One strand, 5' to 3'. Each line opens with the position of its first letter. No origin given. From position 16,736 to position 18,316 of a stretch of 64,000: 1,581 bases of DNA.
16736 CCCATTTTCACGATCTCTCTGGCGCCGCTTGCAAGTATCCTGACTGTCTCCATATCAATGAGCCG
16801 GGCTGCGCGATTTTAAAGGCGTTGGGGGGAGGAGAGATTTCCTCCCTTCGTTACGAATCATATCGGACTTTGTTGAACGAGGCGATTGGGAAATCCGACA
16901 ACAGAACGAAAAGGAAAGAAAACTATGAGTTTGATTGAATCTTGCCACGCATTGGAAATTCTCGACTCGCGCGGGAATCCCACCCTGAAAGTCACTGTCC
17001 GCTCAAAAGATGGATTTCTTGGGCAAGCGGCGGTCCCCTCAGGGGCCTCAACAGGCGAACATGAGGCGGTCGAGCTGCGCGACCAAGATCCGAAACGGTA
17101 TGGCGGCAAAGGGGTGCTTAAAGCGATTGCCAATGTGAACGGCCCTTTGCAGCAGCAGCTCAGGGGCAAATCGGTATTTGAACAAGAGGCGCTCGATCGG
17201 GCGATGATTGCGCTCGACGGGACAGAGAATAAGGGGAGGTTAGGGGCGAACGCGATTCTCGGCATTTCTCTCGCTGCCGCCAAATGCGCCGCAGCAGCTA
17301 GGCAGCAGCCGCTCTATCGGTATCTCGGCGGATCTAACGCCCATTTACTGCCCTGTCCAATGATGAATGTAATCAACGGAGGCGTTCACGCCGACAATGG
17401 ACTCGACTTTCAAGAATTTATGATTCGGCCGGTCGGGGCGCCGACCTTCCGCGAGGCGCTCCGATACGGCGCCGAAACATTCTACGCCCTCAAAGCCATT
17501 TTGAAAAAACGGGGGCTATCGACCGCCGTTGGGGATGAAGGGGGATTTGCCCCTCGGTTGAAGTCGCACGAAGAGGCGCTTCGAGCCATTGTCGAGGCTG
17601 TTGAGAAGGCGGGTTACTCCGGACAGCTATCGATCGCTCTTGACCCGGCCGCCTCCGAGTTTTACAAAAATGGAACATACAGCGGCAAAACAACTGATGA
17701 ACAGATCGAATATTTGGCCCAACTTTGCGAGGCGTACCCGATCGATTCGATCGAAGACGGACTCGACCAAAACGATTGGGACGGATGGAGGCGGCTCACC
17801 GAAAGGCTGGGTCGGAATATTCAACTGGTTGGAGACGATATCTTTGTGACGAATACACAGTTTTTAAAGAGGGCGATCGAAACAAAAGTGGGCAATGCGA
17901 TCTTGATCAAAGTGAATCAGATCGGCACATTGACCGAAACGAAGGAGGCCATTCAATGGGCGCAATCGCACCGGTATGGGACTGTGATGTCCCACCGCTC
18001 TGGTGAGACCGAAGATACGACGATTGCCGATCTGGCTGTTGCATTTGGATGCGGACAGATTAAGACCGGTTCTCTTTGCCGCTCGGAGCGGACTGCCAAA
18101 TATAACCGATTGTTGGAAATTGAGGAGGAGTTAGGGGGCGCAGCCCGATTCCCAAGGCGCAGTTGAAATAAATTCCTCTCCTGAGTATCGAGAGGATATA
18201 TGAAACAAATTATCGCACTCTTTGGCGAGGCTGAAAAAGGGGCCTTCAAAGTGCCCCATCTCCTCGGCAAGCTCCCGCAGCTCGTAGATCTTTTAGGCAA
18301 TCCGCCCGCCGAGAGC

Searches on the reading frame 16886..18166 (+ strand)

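Call 61: search_protein_families(library=pfam, proteins=[window:16886-18166:+], max_evalue=0.001)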
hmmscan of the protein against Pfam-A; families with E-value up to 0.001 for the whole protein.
window:16886-18166:+ (426 aa): 4 families
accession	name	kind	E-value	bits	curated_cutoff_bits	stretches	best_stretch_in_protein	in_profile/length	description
PF00113.28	Enolase_C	-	8.6e-119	396.6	21.5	1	153-422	2-287/296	Enolase, C-terminal TIM barrel domain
PF03952.21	Enolase_N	-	6.1e-55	185.4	35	1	17-147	1-131/131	Enolase, N-terminal domain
PF13378.12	MR_MLE_C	-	3.5e-08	33.9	29.4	1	225-393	27-175/219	Enolase C-terminal domain-like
PF07476.17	MAAL_C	-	0.00014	21.6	27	1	230-389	55-218/249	Methylaspartate ammonia-lyase C-terminus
